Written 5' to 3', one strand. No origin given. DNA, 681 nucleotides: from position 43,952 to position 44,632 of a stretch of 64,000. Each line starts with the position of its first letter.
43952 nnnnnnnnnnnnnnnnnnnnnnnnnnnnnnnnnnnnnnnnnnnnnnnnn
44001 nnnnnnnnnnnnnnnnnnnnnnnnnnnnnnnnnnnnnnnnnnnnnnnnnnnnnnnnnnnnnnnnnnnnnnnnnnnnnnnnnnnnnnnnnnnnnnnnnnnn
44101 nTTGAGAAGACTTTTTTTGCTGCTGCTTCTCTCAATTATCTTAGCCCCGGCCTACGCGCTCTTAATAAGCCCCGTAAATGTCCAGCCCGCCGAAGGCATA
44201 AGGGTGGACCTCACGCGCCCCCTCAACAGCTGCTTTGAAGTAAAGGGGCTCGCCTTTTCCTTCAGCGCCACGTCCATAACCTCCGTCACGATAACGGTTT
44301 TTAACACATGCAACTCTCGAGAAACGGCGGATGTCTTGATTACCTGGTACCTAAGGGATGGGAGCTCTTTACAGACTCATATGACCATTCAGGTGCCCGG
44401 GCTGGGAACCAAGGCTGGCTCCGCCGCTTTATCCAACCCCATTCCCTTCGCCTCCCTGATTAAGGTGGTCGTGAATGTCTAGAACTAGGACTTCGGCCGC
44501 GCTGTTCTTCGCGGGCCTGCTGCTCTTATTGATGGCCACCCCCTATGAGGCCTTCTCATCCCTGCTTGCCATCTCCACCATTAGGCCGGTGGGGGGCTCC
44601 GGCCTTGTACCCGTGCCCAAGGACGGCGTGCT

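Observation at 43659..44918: Three tandem pilin-like paralogs with a conserved mature N-terminus and non-ATG coupled starts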

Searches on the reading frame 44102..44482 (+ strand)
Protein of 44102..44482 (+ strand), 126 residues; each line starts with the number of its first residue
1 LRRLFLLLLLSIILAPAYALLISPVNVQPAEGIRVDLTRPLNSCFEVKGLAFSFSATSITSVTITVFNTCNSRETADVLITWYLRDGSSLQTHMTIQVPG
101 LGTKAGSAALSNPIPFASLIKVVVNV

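Call 3: search_protein_families(library=pfam, proteins=[window:44102-44482:+], max_evalue=1)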
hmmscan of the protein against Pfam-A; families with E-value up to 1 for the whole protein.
window:44102-44482:+ (126 aa): 0 families

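Call 4: search_protein_families(library=ncbifam, proteins=[window:44102-44482:+], max_evalue=1)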
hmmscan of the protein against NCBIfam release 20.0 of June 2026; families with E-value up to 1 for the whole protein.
window:44102-44482:+ (126 aa): 0 families

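Call 7: search_solved_structures(query=window:44102-44482:+, max_evalue=10, show_alignments=2)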
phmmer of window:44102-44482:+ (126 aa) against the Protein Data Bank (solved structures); distinct sequences matched with E-value up to 10: 4.
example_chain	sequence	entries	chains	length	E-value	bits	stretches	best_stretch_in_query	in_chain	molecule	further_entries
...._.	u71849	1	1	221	0.26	14.6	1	64-115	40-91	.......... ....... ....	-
9b45_g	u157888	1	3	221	0.36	14.1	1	64-115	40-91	gp44 Tail tip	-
8eon_F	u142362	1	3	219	0.37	14.1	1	64-115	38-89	Baseplate spike gp43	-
8d27_A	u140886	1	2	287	0.67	13.3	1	28-72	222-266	Arginase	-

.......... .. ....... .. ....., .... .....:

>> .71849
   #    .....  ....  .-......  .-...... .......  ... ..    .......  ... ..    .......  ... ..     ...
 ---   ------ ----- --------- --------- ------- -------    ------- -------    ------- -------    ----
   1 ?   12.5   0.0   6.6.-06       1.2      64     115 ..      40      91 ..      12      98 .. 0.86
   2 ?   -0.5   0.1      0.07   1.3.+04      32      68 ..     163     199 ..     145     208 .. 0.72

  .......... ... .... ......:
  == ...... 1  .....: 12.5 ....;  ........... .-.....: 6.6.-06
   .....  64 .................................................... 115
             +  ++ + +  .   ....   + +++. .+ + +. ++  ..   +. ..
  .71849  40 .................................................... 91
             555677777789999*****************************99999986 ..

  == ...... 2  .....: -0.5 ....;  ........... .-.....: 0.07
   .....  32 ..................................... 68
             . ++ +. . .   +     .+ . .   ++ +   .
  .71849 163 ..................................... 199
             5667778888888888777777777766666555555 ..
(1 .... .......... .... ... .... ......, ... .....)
